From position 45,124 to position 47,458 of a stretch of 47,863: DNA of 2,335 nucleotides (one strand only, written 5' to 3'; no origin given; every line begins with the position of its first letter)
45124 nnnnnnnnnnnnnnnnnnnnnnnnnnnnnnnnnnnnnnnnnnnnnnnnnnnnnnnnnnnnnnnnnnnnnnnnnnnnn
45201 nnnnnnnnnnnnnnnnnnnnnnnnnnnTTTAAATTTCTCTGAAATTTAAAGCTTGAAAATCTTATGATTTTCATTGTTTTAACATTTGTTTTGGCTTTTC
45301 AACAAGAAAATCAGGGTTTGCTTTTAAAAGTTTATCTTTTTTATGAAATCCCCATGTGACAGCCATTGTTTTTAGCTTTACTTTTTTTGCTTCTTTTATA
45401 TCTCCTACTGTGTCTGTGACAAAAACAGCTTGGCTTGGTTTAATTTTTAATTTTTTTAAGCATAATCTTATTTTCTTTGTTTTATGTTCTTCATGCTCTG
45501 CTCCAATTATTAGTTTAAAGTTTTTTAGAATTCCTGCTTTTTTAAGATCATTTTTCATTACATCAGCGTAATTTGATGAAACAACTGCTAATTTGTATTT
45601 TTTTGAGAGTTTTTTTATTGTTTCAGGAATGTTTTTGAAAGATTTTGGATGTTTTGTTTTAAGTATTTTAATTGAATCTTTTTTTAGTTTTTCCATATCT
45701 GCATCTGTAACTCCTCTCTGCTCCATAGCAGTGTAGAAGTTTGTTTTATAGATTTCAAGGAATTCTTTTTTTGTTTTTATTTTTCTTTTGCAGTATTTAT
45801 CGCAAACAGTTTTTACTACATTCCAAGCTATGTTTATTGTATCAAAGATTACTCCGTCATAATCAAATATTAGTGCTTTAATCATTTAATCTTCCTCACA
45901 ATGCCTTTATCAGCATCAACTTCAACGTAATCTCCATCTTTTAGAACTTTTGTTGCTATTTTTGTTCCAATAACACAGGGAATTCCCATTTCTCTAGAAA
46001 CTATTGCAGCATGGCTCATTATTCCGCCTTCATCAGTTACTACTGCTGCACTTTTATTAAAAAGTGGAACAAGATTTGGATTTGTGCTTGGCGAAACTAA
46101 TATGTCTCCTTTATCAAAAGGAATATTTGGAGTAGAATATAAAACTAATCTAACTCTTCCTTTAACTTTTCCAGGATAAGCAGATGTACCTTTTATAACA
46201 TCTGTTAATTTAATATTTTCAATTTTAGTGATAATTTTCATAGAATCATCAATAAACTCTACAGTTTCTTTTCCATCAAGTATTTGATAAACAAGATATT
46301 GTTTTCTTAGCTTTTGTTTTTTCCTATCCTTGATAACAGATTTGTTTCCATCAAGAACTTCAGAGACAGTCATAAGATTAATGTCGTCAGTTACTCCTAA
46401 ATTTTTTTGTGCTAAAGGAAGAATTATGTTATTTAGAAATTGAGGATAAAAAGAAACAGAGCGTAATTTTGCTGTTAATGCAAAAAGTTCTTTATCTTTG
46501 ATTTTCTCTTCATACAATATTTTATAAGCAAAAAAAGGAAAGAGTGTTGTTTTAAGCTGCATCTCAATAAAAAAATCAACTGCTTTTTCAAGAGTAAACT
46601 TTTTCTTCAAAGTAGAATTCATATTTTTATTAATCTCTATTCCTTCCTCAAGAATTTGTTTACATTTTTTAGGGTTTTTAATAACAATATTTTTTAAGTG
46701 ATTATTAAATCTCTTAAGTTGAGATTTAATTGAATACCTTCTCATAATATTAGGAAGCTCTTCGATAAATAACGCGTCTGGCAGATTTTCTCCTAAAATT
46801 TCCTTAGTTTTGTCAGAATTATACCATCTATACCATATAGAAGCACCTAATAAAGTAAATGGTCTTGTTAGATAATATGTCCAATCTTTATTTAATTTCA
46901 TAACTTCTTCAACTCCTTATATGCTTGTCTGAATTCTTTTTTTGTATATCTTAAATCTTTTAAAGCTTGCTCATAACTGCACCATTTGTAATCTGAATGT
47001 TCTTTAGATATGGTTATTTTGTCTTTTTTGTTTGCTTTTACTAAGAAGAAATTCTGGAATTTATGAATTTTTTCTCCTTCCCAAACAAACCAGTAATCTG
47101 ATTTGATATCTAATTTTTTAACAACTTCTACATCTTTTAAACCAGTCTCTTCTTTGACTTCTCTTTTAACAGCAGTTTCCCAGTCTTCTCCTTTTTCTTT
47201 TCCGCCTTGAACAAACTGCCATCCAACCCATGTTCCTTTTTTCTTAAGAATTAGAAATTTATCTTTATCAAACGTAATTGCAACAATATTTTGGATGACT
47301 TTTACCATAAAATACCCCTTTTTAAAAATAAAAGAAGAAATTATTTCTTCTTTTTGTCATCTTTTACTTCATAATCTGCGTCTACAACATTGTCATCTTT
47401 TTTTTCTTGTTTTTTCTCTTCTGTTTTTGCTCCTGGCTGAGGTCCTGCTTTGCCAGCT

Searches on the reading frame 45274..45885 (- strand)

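Call 88: search_protein_families(library=pfam, proteins=[window:45274-45885:-], max_evalue=0.001)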
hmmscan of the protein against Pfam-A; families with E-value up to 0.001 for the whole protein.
window:45274-45885:- (204 aa): 4 families
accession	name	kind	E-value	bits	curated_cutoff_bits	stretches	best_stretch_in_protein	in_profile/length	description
PF13419.12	HAD_2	-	2.2e-27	96.7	23.8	1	5-176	1-178/178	Haloacid dehalogenase-like hydrolase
PF00702.32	Hydrolase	-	4.7e-12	47.1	26.4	1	2-168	1-189/191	haloacid dehalogenase-like hydrolase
PF13242.12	Hydrolase_like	-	2.7e-06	27.6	22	1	140-196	11-70/75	HAD-hyrolase-like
PF09547.16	SpoIVA_ATPase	-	0.00077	19.3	26.6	0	38-116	153-227/237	Stage IV sporulation protein A, ATPase domain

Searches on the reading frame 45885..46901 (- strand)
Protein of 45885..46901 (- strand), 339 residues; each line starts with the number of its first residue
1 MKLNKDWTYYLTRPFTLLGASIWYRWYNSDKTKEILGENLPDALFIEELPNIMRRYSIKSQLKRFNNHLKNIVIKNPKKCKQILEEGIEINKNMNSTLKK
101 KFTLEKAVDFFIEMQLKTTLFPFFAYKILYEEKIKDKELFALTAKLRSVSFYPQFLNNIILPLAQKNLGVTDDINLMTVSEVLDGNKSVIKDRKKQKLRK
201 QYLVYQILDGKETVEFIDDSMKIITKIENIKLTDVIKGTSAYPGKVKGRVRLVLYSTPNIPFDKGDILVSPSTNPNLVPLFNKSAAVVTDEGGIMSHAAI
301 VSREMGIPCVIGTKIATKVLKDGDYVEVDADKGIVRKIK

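Call 16: search_protein_families(library=pfam, proteins=[window:45885-46901:-], max_evalue=0.001)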
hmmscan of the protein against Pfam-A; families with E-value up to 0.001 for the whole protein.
window:45885-46901:- (339 aa): 1 family
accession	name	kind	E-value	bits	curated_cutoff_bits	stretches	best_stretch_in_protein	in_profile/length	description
PF00391.29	PEP-utilizers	-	2.6e-26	91.4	23.1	1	262-333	1-72/72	PEP-utilising enzyme, mobile domain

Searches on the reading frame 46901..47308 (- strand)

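Call 88: search_protein_families(library=pfam, proteins=[window:46901-47308:-], max_evalue=0.001)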
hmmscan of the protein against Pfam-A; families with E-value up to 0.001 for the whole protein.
window:46901-47308:- (136 aa): 1 family
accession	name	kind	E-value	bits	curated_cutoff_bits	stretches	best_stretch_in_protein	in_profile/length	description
PF00293.34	NUDIX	-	6.3e-21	75.2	21.1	1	8-127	6-131/134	NUDIX domain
